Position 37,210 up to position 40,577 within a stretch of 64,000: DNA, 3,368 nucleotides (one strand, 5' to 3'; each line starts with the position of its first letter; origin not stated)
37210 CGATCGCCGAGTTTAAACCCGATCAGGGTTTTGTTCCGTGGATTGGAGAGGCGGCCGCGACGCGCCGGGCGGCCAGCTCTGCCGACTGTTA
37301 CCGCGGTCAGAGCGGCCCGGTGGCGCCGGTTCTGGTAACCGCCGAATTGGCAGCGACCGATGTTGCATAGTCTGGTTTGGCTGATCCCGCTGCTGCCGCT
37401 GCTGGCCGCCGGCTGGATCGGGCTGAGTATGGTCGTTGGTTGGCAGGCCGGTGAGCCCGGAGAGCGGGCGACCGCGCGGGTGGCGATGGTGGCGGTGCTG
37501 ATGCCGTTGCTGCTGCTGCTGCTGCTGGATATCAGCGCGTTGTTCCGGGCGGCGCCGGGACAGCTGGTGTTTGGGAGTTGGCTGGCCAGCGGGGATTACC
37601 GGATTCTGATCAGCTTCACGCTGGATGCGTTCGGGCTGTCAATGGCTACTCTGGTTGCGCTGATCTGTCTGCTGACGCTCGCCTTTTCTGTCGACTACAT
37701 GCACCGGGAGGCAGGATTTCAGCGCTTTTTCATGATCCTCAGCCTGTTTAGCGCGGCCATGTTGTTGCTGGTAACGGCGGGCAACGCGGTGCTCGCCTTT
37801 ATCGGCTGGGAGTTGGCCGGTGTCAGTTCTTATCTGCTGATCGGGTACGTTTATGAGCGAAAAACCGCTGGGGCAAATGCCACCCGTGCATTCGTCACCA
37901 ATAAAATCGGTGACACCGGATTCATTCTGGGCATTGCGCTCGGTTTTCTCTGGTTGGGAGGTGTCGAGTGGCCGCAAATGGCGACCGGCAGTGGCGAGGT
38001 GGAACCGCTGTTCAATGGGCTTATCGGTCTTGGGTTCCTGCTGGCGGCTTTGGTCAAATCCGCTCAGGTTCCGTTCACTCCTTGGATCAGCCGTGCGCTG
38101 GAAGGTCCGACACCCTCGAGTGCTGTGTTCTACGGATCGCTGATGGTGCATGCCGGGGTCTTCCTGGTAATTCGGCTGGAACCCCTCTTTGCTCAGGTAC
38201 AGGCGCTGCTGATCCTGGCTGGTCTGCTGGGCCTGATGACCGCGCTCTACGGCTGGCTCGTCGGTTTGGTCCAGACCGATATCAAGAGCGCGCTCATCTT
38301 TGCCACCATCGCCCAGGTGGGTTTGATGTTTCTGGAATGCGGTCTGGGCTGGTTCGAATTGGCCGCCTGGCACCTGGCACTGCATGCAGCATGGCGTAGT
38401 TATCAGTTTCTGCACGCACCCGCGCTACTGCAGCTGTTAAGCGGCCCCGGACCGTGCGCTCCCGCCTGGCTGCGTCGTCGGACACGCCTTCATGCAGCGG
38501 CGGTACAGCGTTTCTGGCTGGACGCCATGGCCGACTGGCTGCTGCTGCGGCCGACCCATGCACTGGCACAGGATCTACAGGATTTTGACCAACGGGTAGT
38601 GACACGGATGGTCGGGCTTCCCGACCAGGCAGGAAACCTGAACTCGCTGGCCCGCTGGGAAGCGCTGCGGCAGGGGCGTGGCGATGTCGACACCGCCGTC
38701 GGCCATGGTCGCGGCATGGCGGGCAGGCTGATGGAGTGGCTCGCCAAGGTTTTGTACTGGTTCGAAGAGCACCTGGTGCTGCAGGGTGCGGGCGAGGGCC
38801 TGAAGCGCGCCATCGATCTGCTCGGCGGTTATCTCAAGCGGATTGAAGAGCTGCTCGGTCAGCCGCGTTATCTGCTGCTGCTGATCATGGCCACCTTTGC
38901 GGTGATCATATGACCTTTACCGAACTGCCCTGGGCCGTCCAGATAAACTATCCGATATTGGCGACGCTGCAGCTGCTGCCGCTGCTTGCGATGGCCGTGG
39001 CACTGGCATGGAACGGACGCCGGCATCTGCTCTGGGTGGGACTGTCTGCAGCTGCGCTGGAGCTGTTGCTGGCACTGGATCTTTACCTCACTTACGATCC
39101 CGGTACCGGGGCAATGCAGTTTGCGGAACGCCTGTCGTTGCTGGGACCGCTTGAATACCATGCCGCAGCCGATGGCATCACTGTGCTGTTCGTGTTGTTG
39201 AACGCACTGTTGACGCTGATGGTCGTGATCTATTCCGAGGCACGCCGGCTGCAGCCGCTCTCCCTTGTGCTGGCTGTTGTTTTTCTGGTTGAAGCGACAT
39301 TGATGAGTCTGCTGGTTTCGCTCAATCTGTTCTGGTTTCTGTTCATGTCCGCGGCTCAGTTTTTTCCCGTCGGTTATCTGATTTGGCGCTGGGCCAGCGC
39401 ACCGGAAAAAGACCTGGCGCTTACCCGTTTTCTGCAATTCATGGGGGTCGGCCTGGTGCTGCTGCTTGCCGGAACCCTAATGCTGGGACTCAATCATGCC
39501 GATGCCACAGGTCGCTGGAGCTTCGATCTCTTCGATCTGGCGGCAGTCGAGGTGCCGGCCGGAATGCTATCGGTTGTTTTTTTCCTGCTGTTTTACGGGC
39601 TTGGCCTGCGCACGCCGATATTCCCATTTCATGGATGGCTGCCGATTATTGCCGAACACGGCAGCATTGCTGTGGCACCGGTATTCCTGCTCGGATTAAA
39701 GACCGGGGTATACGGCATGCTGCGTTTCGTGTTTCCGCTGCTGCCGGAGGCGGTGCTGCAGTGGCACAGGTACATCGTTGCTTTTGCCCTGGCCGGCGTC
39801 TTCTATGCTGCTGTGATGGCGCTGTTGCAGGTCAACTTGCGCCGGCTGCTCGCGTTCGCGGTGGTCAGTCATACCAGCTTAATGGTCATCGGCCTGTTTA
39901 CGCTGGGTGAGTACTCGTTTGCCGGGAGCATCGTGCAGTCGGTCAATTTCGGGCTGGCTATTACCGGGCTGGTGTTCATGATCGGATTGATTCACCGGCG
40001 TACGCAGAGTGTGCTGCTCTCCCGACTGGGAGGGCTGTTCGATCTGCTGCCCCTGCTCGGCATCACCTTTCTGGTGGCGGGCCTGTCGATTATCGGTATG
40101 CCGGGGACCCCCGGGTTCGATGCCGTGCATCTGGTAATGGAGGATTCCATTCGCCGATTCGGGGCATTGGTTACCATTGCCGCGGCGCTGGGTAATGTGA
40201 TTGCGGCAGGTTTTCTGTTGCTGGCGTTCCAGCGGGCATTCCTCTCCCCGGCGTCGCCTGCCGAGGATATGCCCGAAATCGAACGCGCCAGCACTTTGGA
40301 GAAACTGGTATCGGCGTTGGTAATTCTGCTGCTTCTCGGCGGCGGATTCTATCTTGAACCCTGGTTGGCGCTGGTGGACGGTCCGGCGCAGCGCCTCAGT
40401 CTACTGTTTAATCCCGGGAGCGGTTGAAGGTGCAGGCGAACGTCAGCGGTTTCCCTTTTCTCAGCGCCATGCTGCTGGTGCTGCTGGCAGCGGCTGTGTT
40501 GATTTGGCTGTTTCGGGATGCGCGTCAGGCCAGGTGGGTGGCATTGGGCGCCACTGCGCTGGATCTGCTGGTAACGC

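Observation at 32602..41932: Five-gene translationally coupled DabA operon with four antiporter-like subunits instead of the canonical dabA-dabB pair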

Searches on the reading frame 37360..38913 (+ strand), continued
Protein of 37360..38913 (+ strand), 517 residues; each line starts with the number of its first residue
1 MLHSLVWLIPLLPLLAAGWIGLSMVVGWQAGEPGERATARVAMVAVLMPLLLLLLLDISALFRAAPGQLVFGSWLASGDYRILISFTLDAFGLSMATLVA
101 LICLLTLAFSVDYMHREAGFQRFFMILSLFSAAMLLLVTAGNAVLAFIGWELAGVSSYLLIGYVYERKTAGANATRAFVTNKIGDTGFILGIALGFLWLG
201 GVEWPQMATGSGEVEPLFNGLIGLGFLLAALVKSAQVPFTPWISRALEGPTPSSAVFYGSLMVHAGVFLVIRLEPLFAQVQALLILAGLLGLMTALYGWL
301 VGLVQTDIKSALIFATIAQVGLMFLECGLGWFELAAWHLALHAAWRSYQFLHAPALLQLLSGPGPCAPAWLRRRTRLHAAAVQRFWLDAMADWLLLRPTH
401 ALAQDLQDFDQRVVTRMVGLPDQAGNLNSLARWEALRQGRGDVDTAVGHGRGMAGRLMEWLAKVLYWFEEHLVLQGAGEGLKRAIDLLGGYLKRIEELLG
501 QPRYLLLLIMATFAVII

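Call 77: fold_search(model_id=the predicted structure, library=pdb)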
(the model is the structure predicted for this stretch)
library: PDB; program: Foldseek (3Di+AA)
matches with E <= 10: 796; with E <= 0.001: 188
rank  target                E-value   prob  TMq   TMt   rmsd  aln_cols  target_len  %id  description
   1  7p7e_L                4.0e-20  1.00  0.65  0.57  15.3       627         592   21  Complex I from E. coli, DDM/LMNG-purified, Apo, Resting state (released 2022-09-21)
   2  7p62_L                4.8e-20  1.00  0.65  0.57  15.7       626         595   21  Complex I from E. coli, DDM-purified, Apo, Resting state (released 2022-09-21)
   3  7p7l_L                5.0e-20  1.00  0.65  0.57  15.6       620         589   22  Complex I from E. coli, DDM/LMNG-purified, with NADH and FMN, Open state (released 2022-09-21)
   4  7p7c_L                5.9e-20  1.00  0.66  0.57  15.9       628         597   21  Complex I from E. coli, DDM/LMNG-purified, Apo, Open state (released 2022-09-21)
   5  9grx_F                7.4e-20  1.00  0.66  0.47   2.1       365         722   33  NDH-PSI-LHCI supercomplex from S. oleracea (released 2025-02-12)
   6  7p63_L                8.1e-20  1.00  0.66  0.57  15.8       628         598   22  Complex I from E. coli, DDM/LMNG-purified, under Turnover at pH 6, Closed state (released 2022-09-21)
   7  7p69_L                8.4e-20  1.00  0.66  0.57   2.2       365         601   30  Complex I from E. coli, DDM/LMNG-purified, under Turnover at pH 6, Resting state (released 2022-09-21)
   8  7p7k_L                8.8e-20  1.00  0.65  0.56  15.2       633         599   21  Complex I from E. coli, DDM/LMNG-purified, with DQ, Resting state (released 2022-09-21)
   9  9bwd_l                1.1e-19  1.00  0.63  0.54   2.8       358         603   28  Cryo-EM structure of respiratory supercomplex I (released 2025-08-06)
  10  7p7m_L                1.1e-19  1.00  0.66  0.57  15.8       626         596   22  Complex I from E. coli, DDM/LMNG-purified, inhibited by Piericidin A, Open state (released 2022-09-21)
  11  7z84_L                1.1e-19  1.00  0.66  0.56  23.7       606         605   22  Complex I from E. coli, DDM/LMNG-purified, under Turnover at pH 8, Open-ready state (released 2022-09-21)
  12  7z7r_L                1.1e-19  1.00  0.65  0.56   1.8       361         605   30  Complex I from E. coli, LMNG-purified, Apo, Open-ready state (released 2022-09-21)
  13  7p64_L                1.2e-19  1.00  0.66  0.56  15.4       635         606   21  Complex I from E. coli, DDM/LMNG-purified, under Turnover at pH 6, Open state (released 2022-09-21)
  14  8e9i_L                1.3e-19  1.00  0.69  0.58  12.7       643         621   22  Mycobacterial respiratory complex I, semi-inserted quinone (released 2022-10-12)
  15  8e9g_L                1.6e-19  1.00  0.69  0.57  12.5       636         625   23  Mycobacterial respiratory complex I with both quinone positions modelled (released 2022-10-12)
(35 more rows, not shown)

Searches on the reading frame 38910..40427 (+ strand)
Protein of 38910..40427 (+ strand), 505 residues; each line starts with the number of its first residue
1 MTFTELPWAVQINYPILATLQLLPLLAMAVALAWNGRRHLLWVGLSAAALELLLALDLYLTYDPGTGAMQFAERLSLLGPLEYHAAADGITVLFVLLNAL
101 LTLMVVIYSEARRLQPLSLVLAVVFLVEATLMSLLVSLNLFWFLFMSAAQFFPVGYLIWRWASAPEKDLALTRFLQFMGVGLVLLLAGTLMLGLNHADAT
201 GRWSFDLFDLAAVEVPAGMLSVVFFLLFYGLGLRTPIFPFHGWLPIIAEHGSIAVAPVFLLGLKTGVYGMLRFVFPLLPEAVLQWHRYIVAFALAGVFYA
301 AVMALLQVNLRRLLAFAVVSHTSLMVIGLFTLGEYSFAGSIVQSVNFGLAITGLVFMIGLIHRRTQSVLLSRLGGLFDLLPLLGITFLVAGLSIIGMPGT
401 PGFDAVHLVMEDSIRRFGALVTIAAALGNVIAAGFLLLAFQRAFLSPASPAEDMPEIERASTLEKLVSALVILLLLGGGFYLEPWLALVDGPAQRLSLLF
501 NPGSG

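Call 5: search_protein_families(library=pfam, proteins=[window:38910-40427:+])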
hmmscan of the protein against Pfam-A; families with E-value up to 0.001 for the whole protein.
window:38910-40427:+ (505 aa): 1 family
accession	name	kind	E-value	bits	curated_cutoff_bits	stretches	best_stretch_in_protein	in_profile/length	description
PF00361.26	Proton_antipo_M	-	1.1e-32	113.9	21.5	1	139-423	3-285/294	NADH:quinone oxidoreductase/Mrp antiporter, TM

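Call 6: search_protein_families(library=ncbifam, proteins=[window:38910-40427:+], max_evalue=0.00001)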
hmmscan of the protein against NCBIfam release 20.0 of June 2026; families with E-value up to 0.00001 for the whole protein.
window:38910-40427:+ (505 aa): 54 families (the best 25 are shown)
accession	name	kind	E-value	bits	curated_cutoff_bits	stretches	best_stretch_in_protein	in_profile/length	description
TIGR01972.1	NDH_I_M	subfamily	3.4e-82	276.7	263.8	1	17-490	1-476/486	NADH-quinone oxidoreductase subunit M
NF004500.0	PRK05846.1-4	equivalog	8e-67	226.1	550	1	13-493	3-499/525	NADH-quinone oxidoreductase subunit M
NF004505.0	PRK05846.2-5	equivalog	2.2e-58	198.3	700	1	16-496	4-481/508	NADH-quinone oxidoreductase subunit M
NF004499.0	PRK05846.1-3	equivalog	7.1e-50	170.2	585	1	13-490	3-478/502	NADH-quinone oxidoreductase subunit M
NF004501.0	PRK05846.1-5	subfamily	4.4e-49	167.6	598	1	13-492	3-479/492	NADH-quinone oxidoreductase subunit M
NF004498.0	PRK05846.1-1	equivalog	7.6e-48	163.5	614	1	17-486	3-486/509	NADH-quinone oxidoreductase subunit M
NF009212.0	PRK12561.1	subfamily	3.8e-43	148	645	1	11-483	3-482/531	NAD(P)H-quinone oxidoreductase subunit 4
NF004504.0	PRK05846.2-3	equivalog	4.5e-43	148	785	1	21-500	22-497/499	NADH-quinone oxidoreductase subunit M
NF004506.0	PRK05846.2-6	equivalog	5.6e-42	144.7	789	1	9-474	8-467/493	NADH-quinone oxidoreductase subunit M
NF005060.0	PRK06473.1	equivalog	1.6e-40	139.3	747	1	17-475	2-463/500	NADH-quinone oxidoreductase subunit M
NF005611.0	PRK07363.1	equivalog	1.8e-38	132.3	764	1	17-485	2-473/501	NADH-quinone oxidoreductase subunit M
NF002713.0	PRK02546.1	subfamily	8.3e-37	126.8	827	1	4-447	6-448/533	NAD(P)H-quinone oxidoreductase subunit 4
NF004502.0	PRK05846.2-1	equivalog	3.4e-26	92.1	791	1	81-439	84-444/500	NADH-quinone oxidoreductase subunit M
NF009308.0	PRK12665.1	equivalog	8.5e-24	84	585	1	18-445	9-439/531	Na+/H+ antiporter subunit D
NF004503.0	PRK05846.2-2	subfamily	6.3e-23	81.8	720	1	80-483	69-476/490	NADH-quinone oxidoreductase subunit M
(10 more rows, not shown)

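Call 27: search_solved_structures(query=window:38910-40427:+, max_evalue=1e-15, show_alignments=0)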
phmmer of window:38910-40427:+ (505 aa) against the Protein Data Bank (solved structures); distinct sequences matched with E-value up to 1e-15: 19.
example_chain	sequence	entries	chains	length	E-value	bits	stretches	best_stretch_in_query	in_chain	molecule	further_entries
3rko_M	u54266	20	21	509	5.4e-41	144.5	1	41-486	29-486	NADH-QUINONE OXIDOREDUCTASE SUBUNIT M | NADH dehydrogenase I subunit M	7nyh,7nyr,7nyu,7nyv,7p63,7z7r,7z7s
7p61_M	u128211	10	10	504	6.7e-41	144.2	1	41-486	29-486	NADH dehydrogenase I subunit M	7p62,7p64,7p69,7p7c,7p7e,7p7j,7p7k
8e9g_M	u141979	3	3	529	2.3e-40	142.3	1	13-493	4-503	NADH-quinone oxidoreductase, M subunit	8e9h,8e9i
8e73_4M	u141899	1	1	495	3e-36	128.8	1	17-443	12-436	Nad4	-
7aqw_M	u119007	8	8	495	3.3e-36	128.7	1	17-444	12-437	NADH-ubiquinone oxidoreductase chain 4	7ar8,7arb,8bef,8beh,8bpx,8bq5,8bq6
7ar7_M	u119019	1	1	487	7.5e-36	127.5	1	17-444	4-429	NADH-ubiquinone oxidoreductase chain 4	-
7aqq_M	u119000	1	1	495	1.1e-35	127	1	17-444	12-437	NADH-ubiquinone oxidoreductase chain 4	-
7a23_M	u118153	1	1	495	1.5e-35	126.5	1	17-444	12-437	Nad4m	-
8qby_M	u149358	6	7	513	5.1e-34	121.5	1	19-481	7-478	NADH dehydrogenase subunit M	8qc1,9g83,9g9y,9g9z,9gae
6tjv_D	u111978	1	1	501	1.6e-33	119.8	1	15-475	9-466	NADH dehydrogenase subunit 4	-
6hum_D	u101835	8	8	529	1.2e-31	113.6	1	14-484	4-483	NAD(P)H-quinone oxidoreductase chain 4 1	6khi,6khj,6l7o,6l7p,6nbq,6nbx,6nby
9grx_D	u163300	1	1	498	7e-27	97.9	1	14-481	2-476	NAD(P)H-quinone oxidoreductase chain 4, chloroplastic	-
7eu3_D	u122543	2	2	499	3.5e-24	89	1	14-446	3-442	NAD(P)H-quinone oxidoreductase chain 4, chloroplastic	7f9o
7wff_D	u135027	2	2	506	1.3e-22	83.9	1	13-483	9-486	NAD(P)H-quinone oxidoreductase chain 4, chloroplastic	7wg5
4he8_M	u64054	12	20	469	5.5e-20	75.2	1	43-475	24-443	NADH-quinone oxidoreductase subunit 13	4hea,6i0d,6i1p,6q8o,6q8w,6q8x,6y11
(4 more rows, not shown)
